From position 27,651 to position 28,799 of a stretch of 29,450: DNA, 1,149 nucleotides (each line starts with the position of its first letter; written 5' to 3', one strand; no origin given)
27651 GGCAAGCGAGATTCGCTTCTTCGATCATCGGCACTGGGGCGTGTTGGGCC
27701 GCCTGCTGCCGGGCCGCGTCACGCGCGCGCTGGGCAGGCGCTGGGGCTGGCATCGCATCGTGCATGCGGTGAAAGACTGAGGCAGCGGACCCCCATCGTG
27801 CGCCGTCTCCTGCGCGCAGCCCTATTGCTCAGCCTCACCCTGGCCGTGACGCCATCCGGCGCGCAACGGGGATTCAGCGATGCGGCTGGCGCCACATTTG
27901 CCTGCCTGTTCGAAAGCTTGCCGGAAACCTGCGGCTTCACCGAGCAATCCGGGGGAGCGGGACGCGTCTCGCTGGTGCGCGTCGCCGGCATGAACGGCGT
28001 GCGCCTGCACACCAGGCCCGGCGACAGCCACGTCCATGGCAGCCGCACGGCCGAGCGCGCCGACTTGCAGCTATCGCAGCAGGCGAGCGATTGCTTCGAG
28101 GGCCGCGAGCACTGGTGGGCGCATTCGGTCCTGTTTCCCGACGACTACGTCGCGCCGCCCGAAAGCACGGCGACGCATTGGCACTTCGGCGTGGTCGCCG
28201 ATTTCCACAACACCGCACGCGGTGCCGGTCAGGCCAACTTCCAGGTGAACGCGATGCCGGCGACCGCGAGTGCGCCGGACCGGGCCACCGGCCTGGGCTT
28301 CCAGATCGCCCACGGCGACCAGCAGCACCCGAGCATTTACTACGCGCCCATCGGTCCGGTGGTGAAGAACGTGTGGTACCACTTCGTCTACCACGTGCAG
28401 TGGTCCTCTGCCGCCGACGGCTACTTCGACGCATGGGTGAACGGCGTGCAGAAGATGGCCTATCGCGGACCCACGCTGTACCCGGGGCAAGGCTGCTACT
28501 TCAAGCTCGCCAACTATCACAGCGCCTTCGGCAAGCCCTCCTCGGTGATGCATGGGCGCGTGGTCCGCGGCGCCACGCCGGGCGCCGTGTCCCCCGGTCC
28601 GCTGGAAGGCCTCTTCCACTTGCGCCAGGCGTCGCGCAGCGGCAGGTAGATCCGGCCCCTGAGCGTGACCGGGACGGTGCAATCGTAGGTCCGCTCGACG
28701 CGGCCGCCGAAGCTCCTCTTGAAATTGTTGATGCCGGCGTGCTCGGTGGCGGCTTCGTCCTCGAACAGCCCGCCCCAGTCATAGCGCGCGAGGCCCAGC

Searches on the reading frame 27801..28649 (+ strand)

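Call 11: search_protein_families(library=ncbifam, proteins=[window:27801-28649:+], max_evalue=0.00001)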
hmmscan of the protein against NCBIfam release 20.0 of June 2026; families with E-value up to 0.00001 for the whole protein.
window:27801-28649:+ (282 aa): 0 families

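Call 69: search_protein_families(library=pfam, proteins=[window:27801-28649:+], max_evalue=0.001)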
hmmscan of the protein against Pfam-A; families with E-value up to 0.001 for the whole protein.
window:27801-28649:+ (282 aa): 1 family
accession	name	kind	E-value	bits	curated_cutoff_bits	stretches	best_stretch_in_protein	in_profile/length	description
PF14099.13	Polysacc_lyase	-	8.6e-18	65.4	29.9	1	50-241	18-196/210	Polysaccharide lyase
